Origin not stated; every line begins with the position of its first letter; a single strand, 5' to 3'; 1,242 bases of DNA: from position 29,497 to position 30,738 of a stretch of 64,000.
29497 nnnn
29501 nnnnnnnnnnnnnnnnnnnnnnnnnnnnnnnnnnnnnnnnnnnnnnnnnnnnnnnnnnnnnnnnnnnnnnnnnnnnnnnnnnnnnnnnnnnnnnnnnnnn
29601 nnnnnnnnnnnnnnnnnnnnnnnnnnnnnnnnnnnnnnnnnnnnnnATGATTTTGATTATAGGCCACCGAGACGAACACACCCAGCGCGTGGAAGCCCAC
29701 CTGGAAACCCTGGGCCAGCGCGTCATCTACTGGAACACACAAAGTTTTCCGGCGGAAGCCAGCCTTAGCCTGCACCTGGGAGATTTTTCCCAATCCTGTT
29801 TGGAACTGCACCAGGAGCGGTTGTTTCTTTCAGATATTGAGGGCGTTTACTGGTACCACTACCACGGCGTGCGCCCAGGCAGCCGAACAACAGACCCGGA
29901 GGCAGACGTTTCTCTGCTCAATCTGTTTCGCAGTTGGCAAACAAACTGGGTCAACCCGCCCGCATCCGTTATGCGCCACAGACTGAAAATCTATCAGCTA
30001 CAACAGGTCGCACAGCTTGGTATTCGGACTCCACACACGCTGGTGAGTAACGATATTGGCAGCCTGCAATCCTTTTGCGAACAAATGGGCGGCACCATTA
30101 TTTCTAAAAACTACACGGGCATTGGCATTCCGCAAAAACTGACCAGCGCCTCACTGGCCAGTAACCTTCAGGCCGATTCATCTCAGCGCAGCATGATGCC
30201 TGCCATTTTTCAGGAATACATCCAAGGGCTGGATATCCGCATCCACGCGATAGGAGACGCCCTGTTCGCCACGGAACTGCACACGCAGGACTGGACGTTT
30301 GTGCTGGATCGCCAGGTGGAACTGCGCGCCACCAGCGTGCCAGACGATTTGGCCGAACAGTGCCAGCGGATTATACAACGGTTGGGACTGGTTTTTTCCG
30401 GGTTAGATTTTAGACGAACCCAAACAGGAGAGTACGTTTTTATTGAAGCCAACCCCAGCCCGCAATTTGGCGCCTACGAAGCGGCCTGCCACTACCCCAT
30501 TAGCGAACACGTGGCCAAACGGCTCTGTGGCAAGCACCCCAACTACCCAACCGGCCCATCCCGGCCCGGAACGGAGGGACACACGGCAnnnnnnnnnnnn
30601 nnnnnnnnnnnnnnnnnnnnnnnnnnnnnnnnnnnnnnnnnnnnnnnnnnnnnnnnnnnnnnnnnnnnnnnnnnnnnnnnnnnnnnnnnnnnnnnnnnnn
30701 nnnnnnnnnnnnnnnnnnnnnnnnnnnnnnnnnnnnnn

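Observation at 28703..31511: Three translationally coupled ATP-grasp paralogs, the third divergent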

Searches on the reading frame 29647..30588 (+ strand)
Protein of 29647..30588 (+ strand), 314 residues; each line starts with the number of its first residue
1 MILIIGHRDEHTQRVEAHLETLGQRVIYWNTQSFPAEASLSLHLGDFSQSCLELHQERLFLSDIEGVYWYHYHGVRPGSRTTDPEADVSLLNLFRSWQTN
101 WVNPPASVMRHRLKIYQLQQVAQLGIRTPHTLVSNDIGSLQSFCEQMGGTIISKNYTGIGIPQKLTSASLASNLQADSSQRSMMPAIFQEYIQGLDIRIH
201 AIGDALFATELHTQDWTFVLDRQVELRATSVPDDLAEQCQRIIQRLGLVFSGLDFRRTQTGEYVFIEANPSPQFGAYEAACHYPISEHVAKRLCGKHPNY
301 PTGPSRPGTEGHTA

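Call 6: search_protein_families(library=pfam, proteins=[window:29647-30588:+], max_evalue=0.01)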
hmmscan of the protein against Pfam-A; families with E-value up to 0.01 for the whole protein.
window:29647-30588:+ (314 aa): 2 families
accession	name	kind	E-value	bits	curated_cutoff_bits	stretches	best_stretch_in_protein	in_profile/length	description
PF08443.16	RimK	-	6.2e-07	29.6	21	1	114-283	4-178/188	RimK-like ATP-grasp domain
PF21068.3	ATPgraspMvdD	-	6.3e-07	29.9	27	1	1-70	1-72/121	MvdD pre-ATP grasp domain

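Call 7: search_protein_families(library=ncbifam, proteins=[window:29647-30588:+], max_evalue=0.01)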
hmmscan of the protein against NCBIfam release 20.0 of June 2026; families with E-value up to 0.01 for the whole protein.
window:29647-30588:+ (314 aa): 11 families
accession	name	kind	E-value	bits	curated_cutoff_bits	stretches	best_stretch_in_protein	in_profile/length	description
TIGR04187.1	GRASP_SAV_5884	subfamily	6.1e-36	124.2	350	1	4-293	4-311/312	ATP-grasp ribosomal peptide maturase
TIGR04185.1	ATPgraspMvdC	equivalog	8.4e-33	113.8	425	1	2-293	1-316/318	MvdC family ATP-grasp ribosomal peptide maturase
TIGR04184.1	ATPgraspMvdD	equivalog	9.4e-27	94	475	1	2-294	1-320/321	MvdD family ATP-grasp ribosomal peptide maturase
TIGR00768.1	rimK_fam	subfamily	2.4e-18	66.5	143.4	1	80-290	54-273/276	RimK family alpha-L-glutamate ligase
TIGR04192.1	GRASP_w_spasm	equivalog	2.1e-13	50.3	230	1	114-293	127-318/318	grasp-with-spasm system ATP-grasp peptide maturase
NF040720.1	MptN_Meth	equivalog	4.8e-12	45.6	350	1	99-292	87-289/291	tetrahydromethanopterin:alpha-L-glutamate ligase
TIGR02144.1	LysX_arch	equivalog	1.2e-10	41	275.6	1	94-291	68-273/281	lysine biosynthesis protein LysX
NF007764.0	PRK10446.1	equivalog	2.3e-06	27.1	331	1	100-288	86-281/300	30S ribosomal protein S6--L-glutamate ligase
TIGR01380.1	glut_syn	equivalog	0.00099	18.2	299.05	1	89-194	99-202/312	glutathione synthase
NF003573.0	PRK05246.1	equivalog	0.0014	17.5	272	1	90-195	101-204/316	glutathione synthase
TIGR03103.1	trio_acet_GNAT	equivalog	0.002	16.7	569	0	231-274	479-524/547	N-acetylglutaminylglutamine synthetase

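Call 27: search_solved_structures(query=window:29647-30588:+, max_evalue=0.001)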
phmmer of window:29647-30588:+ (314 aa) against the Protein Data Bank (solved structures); distinct sequences matched with E-value up to 0.001: 10.
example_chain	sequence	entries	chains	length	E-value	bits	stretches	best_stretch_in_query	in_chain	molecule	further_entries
7m4s_A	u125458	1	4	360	9.4e-19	71.3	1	99-293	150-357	AMdnB protein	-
5ig8_A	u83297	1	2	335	1.7e-18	70.5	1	14-293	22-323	ATP grasp ligase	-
7drm_A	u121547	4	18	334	1.2e-17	67.7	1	110-285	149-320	ATP-grasp domain-containing protein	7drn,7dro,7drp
5ig9_A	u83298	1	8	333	8.8e-16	61.5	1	9-294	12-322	ATP grasp ligase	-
9bou_A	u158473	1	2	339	9e-15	58.2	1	77-294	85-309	MvdD-like pre-ATP grasp domain-containing protein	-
7mgv_A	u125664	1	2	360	6.5e-07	32.4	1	2-299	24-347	CdnC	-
5zct_A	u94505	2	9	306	1.7e-05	27.7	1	81-280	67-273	Ribosomal protein S6--L-glutamate ligase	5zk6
4iwx_A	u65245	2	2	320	2e-05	27.5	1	84-279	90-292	Ribosomal protein S6 modification protein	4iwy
7qyr_A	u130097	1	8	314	0.00024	24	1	99-281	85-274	Probable alpha-L-glutamate ligase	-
7qys_A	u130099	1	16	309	0.00026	23.9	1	99-286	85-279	Probable alpha-L-glutamate ligase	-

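Call 73: find_homologous_proteins(query=window:29647-30588:+, max_evalue=1e-30)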
Query window:29647-30588:+ (314 aa): 31 proteins with E <= 1e-30 among 1017 candidates.
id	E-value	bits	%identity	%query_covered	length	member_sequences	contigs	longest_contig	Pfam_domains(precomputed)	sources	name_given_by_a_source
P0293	1.2e-213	726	100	100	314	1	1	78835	PF08443.17,PF21068.4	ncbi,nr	ncbi:MAG: hypothetical protein SFZ03_02715 [Candidatus Melainabacteria bacterium]|nr:hypothetical pr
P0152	2.0e-87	312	48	93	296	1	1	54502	-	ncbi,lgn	-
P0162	2.1e-58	216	39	93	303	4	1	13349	PF08443.17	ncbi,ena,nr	ncbi:MAG: hypothetical protein KC474_09630 [Cyanobacteria bacterium HKST-UBA04]|nr:hypothetical prot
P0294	6.6e-47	179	33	93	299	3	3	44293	PF08443.17,PF21068.4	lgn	-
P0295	6.0e-45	172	35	94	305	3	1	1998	PF08443.17,PF21068.4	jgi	jgi:hypothetical protein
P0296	6.5e-45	172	34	93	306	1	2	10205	PF08443.17,PF21068.4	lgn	-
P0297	1.0e-42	165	34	94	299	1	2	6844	PF08443.17,PF21068.4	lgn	-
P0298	2.8e-41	160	33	94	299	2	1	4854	PF08443.17,PF02655.20,PF21068.4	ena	-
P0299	4.9e-41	159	34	94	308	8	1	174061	PF08443.17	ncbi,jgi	jgi:hypothetical protein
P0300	9.0e-41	158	32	93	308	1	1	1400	PF08443.17,PF21068.4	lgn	-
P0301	1.3e-40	158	31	93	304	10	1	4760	PF08443.17,PF21068.4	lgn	-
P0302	2.1e-40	157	33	93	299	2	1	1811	PF08443.17,PF21068.4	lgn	-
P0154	7.9e-40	155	33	94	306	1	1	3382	PF21068.4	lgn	-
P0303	1.4e-39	155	31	93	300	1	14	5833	PF08443.17,PF21068.4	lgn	-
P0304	1.8e-39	154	33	93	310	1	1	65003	PF08443.17,PF21068.4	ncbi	-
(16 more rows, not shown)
